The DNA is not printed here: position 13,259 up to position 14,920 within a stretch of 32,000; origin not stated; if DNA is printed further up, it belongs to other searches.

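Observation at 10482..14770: Hydrogenase subunits interleaved with HdrC-HdrB in one translationally coupled operon, with no HdrA or MvhD in the window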

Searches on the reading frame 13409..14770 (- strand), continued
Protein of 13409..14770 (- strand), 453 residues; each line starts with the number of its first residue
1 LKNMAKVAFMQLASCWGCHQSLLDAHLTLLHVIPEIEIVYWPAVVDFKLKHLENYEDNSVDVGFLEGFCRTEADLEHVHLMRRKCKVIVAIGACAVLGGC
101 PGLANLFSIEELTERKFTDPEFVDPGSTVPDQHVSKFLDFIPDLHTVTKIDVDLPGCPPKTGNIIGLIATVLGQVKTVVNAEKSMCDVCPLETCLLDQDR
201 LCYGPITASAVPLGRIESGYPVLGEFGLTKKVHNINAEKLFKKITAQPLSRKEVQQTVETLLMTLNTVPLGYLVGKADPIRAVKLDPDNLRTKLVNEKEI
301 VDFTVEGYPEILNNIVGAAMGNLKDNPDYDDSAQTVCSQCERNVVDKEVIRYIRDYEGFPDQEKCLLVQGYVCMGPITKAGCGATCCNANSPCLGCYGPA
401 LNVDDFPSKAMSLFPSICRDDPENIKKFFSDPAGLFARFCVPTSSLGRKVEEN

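Call 35: search_protein_families(library=pfam, proteins=[L022:1121-2776:-, L063:5999-7981:-, L063:5541-6002:-, L063:4922-5503:-, L063:11912-13132:+, L010:11440-13176:+, L010:13858-15117:+, L078:11420-11926:+, L078:11945-13384:+, L078:8250-9800:-], max_evalue=0.001)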
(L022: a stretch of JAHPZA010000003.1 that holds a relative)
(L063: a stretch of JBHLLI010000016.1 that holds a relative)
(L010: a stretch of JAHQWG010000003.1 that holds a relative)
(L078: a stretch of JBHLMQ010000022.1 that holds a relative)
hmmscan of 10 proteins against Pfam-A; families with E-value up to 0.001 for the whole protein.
L022:1121-2776:- (551 aa): 2 families
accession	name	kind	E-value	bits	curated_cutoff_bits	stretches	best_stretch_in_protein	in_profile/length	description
PF01855.24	POR_N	-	5e-45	154.5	27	1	198-420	2-220/231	Pyruvate flavodoxin/ferredoxin oxidoreductase, thiamine diP-bdg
PF01558.24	POR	-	7.9e-16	59.1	27.4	1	14-155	1-158/173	Pyruvate ferredoxin/flavodoxin oxidoreductase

L063:5999-7981:- (660 aa): 23 families
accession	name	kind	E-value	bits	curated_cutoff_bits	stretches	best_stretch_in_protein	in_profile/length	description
PF00037.32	Fer4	-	8.8e-23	79.6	21.1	3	290-313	1-24/24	4Fe-4S binding domain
PF12838.12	Fer4_7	-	3.6e-16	59.8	27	2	587-633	1-52/52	4Fe-4S dicluster domain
PF13237.11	Fer4_10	-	2.5e-15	56.5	25.5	1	584-630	5-53/53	4Fe-4S dicluster domain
PF13187.11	Fer4_9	-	3.1e-14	53.2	27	2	587-634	1-52/52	4Fe-4S dicluster domain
PF13484.11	Fer4_16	-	3.8e-13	50.4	30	1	296-317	1-21/66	4Fe-4S double cluster binding domain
PF12837.12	Fer4_6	-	3.9e-13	49.1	25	3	612-634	2-24/24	4Fe-4S binding domain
PF07992.20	Pyr_redox_2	-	1.7e-12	47.8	26.1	1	150-227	3-78/291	Pyridine nucleotide-disulphide oxidoreductase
PF12797.12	Fer4_2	-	8.8e-11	41.5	24.5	0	243-260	3-20/22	4Fe-4S binding domain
PF25160.1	LdpA_Fe-S-bd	-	7.6e-10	38.9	27.6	1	592-636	7-45/49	LdpA Fe-S cluster-binding domain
PF13534.11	Fer4_17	-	2.1e-08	35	22.2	1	250-309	2-58/61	4Fe-4S dicluster domain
PF14697.11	Fer4_21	-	2.1e-08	34.6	35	1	583-634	3-56/59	4Fe-4S dicluster domain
PF13450.12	NAD_binding_8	-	1.1e-07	32.5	21.9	1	152-189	1-38/68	NAD(P)-binding Rossmann-like domain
PF13183.11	Fer4_8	-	1.4e-07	32.4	27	1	248-310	3-67/68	4Fe-4S dicluster domain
PF12831.13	FAD_oxidored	-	2e-07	31.1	27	1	151-187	3-39/416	FAD dependent oxidoreductase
PF13370.11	Fer4_13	-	2.4e-06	28.6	24.5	0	245-260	1-16/58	4Fe-4S single cluster domain of Ferredoxin I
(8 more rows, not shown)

L063:5541-6002:- (153 aa): 1 family
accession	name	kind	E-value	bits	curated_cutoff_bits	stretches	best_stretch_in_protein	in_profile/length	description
PF02662.21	FlpD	-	5.6e-46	156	22.3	1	15-137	1-123/123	Methyl-viologen-reducing hydrogenase, delta subunit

L063:4922-5503:- (193 aa): 0 families

L063:11912-13132:+ (406 aa): 3 families
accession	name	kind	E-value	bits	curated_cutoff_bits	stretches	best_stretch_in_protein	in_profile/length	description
PF07690.21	MFS_1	-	1.2e-53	182.7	33.4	2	32-237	2-211/347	Major Facilitator Superfamily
PF12832.13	MFS_1_like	-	7e-21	75.1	25.2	2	23-183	209-371/373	MFS_1 like family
PF00083.30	Sugar_tr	-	3.6e-15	56.2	22.3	2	57-201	42-192/452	Sugar (and other) transporter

L010:11440-13176:+ (578 aa): 2 families
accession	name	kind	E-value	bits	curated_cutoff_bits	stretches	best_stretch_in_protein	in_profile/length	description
PF07969.17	Amidohydro_3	-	7.9e-55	187.6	29.7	1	47-514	1-472/472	Amidohydrolase family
PF01979.26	Amidohydro_1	-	4.7e-06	26.5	25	0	444-512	278-344/345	Amidohydrolase family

L010:13858-15117:+ (419 aa): 1 family
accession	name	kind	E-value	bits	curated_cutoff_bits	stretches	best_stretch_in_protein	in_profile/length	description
PF07690.21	MFS_1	-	2.1e-14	53.7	33.4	1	13-288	2-256/347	Major Facilitator Superfamily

L078:11420-11926:+ (168 aa): 3 families
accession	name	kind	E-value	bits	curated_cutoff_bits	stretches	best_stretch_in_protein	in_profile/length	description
PF04191.18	PEMT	-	2e-09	38.3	25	1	52-147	8-105/105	Phospholipid methyltransferase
PF04140.19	ICMT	-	4.4e-08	33.9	24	1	54-141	5-94/95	Isoprenylcysteine carboxyl methyltransferase (ICMT) family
PF06966.17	DUF1295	-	0.00071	19.6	20.4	1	52-154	119-234/235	Protein of unknown function (DUF1295)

L078:11945-13384:+ (479 aa): 2 families
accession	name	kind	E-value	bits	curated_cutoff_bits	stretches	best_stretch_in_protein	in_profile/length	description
PF16916.11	ZT_dimer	-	5.3e-37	126.1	26.7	3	395-469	6-77/78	Dimerisation domain of Zinc Transporter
PF01545.26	Cation_efflux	-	3.6e-34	118.7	26.6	1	12-201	5-197/198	Cation efflux family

L078:8250-9800:- (516 aa): 3 families
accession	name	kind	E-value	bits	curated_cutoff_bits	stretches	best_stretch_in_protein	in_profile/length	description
PF04055.27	Radical_SAM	-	1.3e-23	84.4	29.5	1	156-307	2-166/166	Radical SAM superfamily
PF13186.11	SPASM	-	6.5e-09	36.4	21.5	1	422-481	1-67/67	Iron-sulfur cluster-binding domain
PF13353.11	Fer4_12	-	2.3e-06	28.4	22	1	157-256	11-116/137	4Fe-4S single cluster domain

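Call 60: search_protein_families(library=pfam, proteins=[L022:3463-3723:+, L065:15050-16021:+, L036:3755-5602:+], max_evalue=0.001)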
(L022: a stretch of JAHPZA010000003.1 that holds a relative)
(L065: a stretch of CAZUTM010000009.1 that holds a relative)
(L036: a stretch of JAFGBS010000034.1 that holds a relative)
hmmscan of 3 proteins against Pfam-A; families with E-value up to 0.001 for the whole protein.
L022:3463-3723:+ (86 aa): 16 families
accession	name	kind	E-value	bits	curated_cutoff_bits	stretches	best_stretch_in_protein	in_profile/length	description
PF12838.12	Fer4_7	-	1.5e-09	38.6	27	1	13-75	1-50/52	4Fe-4S dicluster domain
PF00037.32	Fer4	-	2.8e-09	36.8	21.1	2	8-27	2-21/24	4Fe-4S binding domain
PF13187.11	Fer4_9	-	4.3e-09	36.7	27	1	14-78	2-52/52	4Fe-4S dicluster domain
PF12797.12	Fer4_2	-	4.6e-09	36.1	24.5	1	8-25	4-21/22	4Fe-4S binding domain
PF13237.11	Fer4_10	-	2.3e-08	34.3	25.5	1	8-74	3-53/53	4Fe-4S dicluster domain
PF14697.11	Fer4_21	-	2.6e-08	34.3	35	1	7-26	34-53/59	4Fe-4S dicluster domain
PF12837.12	Fer4_6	-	4.5e-08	33.1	25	1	8-25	3-20/24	4Fe-4S binding domain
PF12800.12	Fer4_4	-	1.3e-07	31.7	24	1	12-25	2-15/17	4Fe-4S binding domain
PF13484.11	Fer4_16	-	6.7e-07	30.4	30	1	13-74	1-64/66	4Fe-4S double cluster binding domain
PF25160.1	LdpA_Fe-S-bd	-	3e-06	27.4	27.6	0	5-28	19-42/49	LdpA Fe-S cluster-binding domain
PF13183.11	Fer4_8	-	3.7e-06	27.8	27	1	12-75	3-66/68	4Fe-4S dicluster domain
PF17179.9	Fer4_22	-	1.5e-05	26.2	27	0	56-75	74-93/95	4Fe-4S dicluster domain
PF13534.11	Fer4_17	-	4.6e-05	24.3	22.2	0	12-28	44-60/61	4Fe-4S dicluster domain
PF13459.11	Fer4_15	-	5.6e-05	24.2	22.4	0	8-31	2-25/66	4Fe-4S single cluster domain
PF13370.11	Fer4_13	-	0.00015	22.8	24.5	0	9-31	1-23/58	4Fe-4S single cluster domain of Ferredoxin I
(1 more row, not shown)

L065:15050-16021:+ (323 aa): 1 family
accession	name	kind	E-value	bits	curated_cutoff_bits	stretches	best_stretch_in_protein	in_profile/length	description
PF02754.22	CCG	-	2.1e-37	127.6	20.6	2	161-254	1-85/85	Cysteine-rich domain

L036:3755-5602:+ (615 aa): 20 families
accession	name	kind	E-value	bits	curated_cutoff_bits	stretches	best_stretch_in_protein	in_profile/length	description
PF02754.22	CCG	-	3.5e-31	107.6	20.6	2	455-547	1-83/85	Cysteine-rich domain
PF07719.23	TPR_2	-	2e-20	71.6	27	2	237-268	2-33/34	Tetratricopeptide repeat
PF14559.12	TPR_19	-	2.4e-19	69.8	25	0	185-239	9-62/68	Tetratricopeptide repeat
PF00515.34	TPR_1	-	5.1e-18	64.5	27.8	1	202-227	2-27/34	Tetratricopeptide repeat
PF13181.12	TPR_8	-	8e-18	63.5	25.7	0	203-226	3-26/34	Tetratricopeptide repeat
PF13432.12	TPR_16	-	3.6e-17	62.9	32.7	0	14-58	18-62/65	Tetratricopeptide repeat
PF13424.12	TPR_12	-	1.3e-16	61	30.1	2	29-90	5-74/77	Tetratricopeptide repeat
PF13428.12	TPR_14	-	1.2e-14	53.8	23.5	0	64-99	4-39/44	Tetratricopeptide repeat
PF13431.12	TPR_17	-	3e-13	49.3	24.4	0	50-80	2-32/34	Tetratricopeptide repeat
PF23914.1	TPR_CcmH_CycH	-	1.4e-09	38.4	42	0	91-157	46-115/158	Cytochrome c-type biogenesis protein H TPR domain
PF12895.13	ANAPC3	-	4.7e-09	36.8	27.2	0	185-261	7-81/82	Anaphase-promoting complex, cyclosome, subunit 3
PF13176.12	TPR_7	-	8.2e-09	35.3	27.9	0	203-234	1-34/36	Tetratricopeptide repeat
PF13374.12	TPR_10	-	1.1e-07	32.1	27.5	1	202-229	3-30/42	Tetratricopeptide repeat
PF13174.12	TPR_6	-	3.5e-07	30.9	26.3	0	64-93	3-32/33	Tetratricopeptide repeat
PF13414.12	TPR_11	-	1.8e-06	27.9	26.8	0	68-94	1-27/42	TPR repeat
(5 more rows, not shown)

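Call 64: predict_structure(alignment_id=A2)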
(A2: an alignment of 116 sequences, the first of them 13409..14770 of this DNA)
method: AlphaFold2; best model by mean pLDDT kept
length: 453 residues; sequences in the alignment: 116
mean_pLDDT: 87.3   pTM: 0.73
mean pLDDT of the five models: 87.3, 87.2, 86.2, 86.0, 85.0
residues with pLDDT >= 90: 246; 70-90: 181; 50-70: 24; < 50: 2
segments of 3 or more residues with pLDDT < 50: none
pLDDT, mean of each block of 10 residues (from residue 1): 82 90 79 86 91 95 95 97 94 93 94 94 93 93 93 87 78 70 91 92 92 81 86 95 93 86 67 62 76 89 87 93 84 79 79 89 91 91 85 91 87 92 92 89 90 64
secondary structure, 60 per line:
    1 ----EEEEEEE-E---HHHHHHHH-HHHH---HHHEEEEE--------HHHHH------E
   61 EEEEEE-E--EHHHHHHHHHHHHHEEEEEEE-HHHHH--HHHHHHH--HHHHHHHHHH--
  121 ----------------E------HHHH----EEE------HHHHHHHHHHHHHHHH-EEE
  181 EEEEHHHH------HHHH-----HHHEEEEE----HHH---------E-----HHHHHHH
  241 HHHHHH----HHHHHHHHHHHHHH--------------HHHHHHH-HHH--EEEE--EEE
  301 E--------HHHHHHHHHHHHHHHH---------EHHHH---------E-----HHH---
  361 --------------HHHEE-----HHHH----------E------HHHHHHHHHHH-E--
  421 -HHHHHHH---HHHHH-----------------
elements in order: E5-11 H17-24 H26-29 E36-40 H49-53 E60-66 H72-84 E85-91 H93-97 H100-106 H109-118 H144-147 E152-154 H161-176 E178-184 H185-188 H195-198 E207-211 H234-246 H251-264 H279-285 E292-295 E298-301 H310-325 H336-339 H385-388 H406-416 H422-428 H432-436

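Call 66: fold_search(model_id=the predicted structure, library=pdb)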
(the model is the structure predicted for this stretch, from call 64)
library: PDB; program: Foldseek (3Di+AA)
matches with E <= 10: 856; with E <= 0.001: 73
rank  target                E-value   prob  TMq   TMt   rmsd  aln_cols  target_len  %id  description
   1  5odc_E                1.7e-22  1.00  0.59  0.88   4.1       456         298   23  Heterodisulfide reductase / [NiFe]-hydrogenase complex from Methanothermococcus thermolithotrophicus at 2.3 A resoluti (released 2017-08-30)
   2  5odi_E                2.3e-21  1.00  0.59  0.88   4.0       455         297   23  Heterodisulfide reductase / [NiFe]-hydrogenase complex from Methanothermococcus thermolithotrophicus cocrystallized wi (released 2017-08-30)
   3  9e1j_A                7.9e-13  1.00  0.31  0.53  12.4       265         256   25  Alpha-Delta heterodimeric form of soluble hydrogenase I from Pyrococcus furiosus. Data processed and model refined in  (released 2025-07-16)
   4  9nez_A                2.0e-12  1.00  0.30  0.51  13.3       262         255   25  Structure of the Pyrococcus furiosus SHI complex (released 2025-07-09)
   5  9e15_A                4.1e-12  1.00  0.31  0.54  12.8       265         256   24  Alpha-Delta heterodimeric form of soluble hydrogenase I from Pyrococcus furiosus. Data processed and model refined in  (released 2025-07-16)
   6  5xf9_C                1.3e-11  1.00  0.34  0.84   2.0       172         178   30  Crystal structure of NAD+-reducing [NiFe]-hydrogenase in the air-oxidized state (released 2017-08-23)
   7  7t2r_E                1.4e-11  1.00  0.34  0.85   1.8       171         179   32  Structure of electron bifurcating Ni-Fe hydrogenase complex HydABCSL in FMN-free apo state (released 2022-03-16)
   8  9e1j_C                1.4e-10  1.00  0.30  0.53  12.6       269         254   25  Alpha-Delta heterodimeric form of soluble hydrogenase I from Pyrococcus furiosus. Data processed and model refined in  (released 2025-07-16)
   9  6qgr_G                3.9e-08  1.00  0.29  0.49   3.7       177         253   23  The F420-reducing [NiFe] hydrogenase complex from Methanosarcina barkeri at the Nia-S state (released 2019-10-23)
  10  6qgt_G                4.9e-08  1.00  0.28  0.49   3.7       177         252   23  The carbon monoxide inhibition of F420-reducing [NiFe] hydrogenase complex from Methanosarcina barkeri (released 2019-10-23)
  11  9r51_C                6.6e-08  1.00  0.26  0.47   5.8       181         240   27  Dimeric state of the F420-reducing hydrogenase from Methanothermococcus thermolithotrophicus in crystalline form 1 (released 2025-10-22)
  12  4ci0_B                1.7e-07  1.00  0.26  0.49   4.7       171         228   22  Electron cryo-microscopy of F420-reducing NiFe hydrogenase Frh (released 2014-02-26)
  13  4omf_G                6.3e-07  1.00  0.26  0.50   5.0       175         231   21  The F420-reducing [NiFe]-hydrogenase complex from Methanothermobacter marburgensis, the first X-ray structure of a gro (released 2014-06-11)
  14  5xvb_S                2.3e-06  1.00  0.26  0.43  13.0       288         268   17  [NiFe]-hydrogenase (Hyb-type) from Citrobacter sp. S-77 in an H2-reduced condition (released 2018-06-27)
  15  1cc1_S                4.1e-06  1.00  0.24  0.38  14.1       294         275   17  CRYSTAL STRUCTURE OF A REDUCED, ACTIVE FORM OF THE NI-FE-SE HYDROGENASE FROM DESULFOMICROBIUM BACULATUM (released 1999-06-01)
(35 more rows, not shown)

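Call 83: search_protein_families(library=pfam, proteins=[L024:12423-12983:+, L020:12887-13786:+, L047:12911-13726:+, L038:12494-13168:+, L038:13203-13904:+, L038:13925-14560:+, L022:15987-16427:+, L022:16606-17364:+, L071:8433-10073:+], max_evalue=0.001)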
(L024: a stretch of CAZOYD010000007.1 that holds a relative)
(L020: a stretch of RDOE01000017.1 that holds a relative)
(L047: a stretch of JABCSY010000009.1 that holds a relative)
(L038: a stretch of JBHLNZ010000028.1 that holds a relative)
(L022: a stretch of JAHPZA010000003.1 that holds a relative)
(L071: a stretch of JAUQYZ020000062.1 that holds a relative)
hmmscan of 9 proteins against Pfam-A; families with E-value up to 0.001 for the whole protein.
L024:12423-12983:+ (186 aa): 12 families
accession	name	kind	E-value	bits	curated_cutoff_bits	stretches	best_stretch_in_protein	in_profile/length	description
PF13649.12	Methyltransf_25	-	3.5e-18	66.5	27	1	43-139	1-97/97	Methyltransferase domain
PF00891.24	Methyltransf_2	-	5.1e-16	59.1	22.3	1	29-149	52-170/210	O-methyltransferase domain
PF08241.18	Methyltransf_11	-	2.6e-15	57.3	21.2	1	44-143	1-95/95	Methyltransferase domain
PF08242.18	Methyltransf_12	-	4.8e-15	56.5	30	1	44-141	1-98/98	Methyltransferase domain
PF01209.24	Ubie_methyltran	-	1.4e-12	47.9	20.1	1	38-149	46-156/233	ubiE/COQ5 methyltransferase family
PF13847.12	Methyltransf_31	-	6e-11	42.7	27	1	38-154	2-114/145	Methyltransferase domain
PF05175.20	MTS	-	2.5e-10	40.7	23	1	29-149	21-144/170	Methyltransferase small domain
PF05891.18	Methyltransf_PK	-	8.1e-10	39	27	1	25-148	39-164/218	AdoMet dependent proline di-methyltransferase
PF13489.12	Methyltransf_23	-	5e-07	30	27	1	31-146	12-119/164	Methyltransferase domain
PF09243.16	Rsm22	-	1.5e-06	28.3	23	1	41-154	36-148/275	Mitochondrial small ribosomal subunit Rsm22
PF00398.26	RrnaAD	-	1.5e-05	24.7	24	1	26-106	17-94/263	Ribosomal RNA adenine dimethylase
PF01135.25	PCMT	-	4.5e-05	23.8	20.3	1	30-118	64-154/210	Protein-L-isoaspartate(D-aspartate) O-methyltransferase (PCMT)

L020:12887-13786:+ (299 aa): 3 families
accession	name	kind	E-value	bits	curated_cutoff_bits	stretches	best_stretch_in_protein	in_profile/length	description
PF00561.26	Abhydrolase_1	-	8.5e-29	101.4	25.8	1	50-286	3-244/245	alpha/beta hydrolase fold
PF12697.13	Abhydrolase_6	-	1.3e-11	46.1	26.3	1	51-284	2-208/217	Alpha/beta hydrolase family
PF12146.15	Hydrolase_4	-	1.3e-08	34.9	27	1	49-177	6-139/239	Serine aminopeptidase, S33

L047:12911-13726:+ (271 aa): 1 family
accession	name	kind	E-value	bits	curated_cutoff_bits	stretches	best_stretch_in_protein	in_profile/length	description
PF02811.25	PHP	-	8.5e-05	23.4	26.4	1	35-71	1-39/164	PHP domain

L038:12494-13168:+ (224 aa): 0 families

L038:13203-13904:+ (233 aa): 1 family
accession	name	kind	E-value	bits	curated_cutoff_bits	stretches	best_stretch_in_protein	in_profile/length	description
PF01399.33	PCI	-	0.00075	20.1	22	0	141-208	17-84/84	PCI domain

L038:13925-14560:+ (211 aa): 0 families

L022:15987-16427:+ (146 aa): 7 families
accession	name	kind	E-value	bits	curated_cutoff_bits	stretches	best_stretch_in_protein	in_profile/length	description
PF10601.15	zf-LITAF-like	-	1.9e-05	25.1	23.8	1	7-68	6-67/70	LITAF-like zinc ribbon domain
PF13240.11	Zn_Ribbon_1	-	2.5e-05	24.4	25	1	123-144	2-23/23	zinc-ribbon domain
PF07191.17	Zn_ribbon_6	-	0.00011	22.6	25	0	112-145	8-40/67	Double zinc ribbon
PF12773.13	DZR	-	0.00015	22.3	27.3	0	55-141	10-45/45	Double zinc ribbon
PF18912.6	DZR_2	-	0.00029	21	27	0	117-144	18-46/56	Double zinc ribbon domain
PF03966.22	Trm112p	-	0.00074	19.8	22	0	60-128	10-33/40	Trm112p-like protein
PF13248.11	Zn_ribbon_3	-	0.0009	19.1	27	1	122-144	4-26/26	zinc-ribbon domain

L022:16606-17364:+ (252 aa): 0 families

L071:8433-10073:+ (546 aa): 0 families
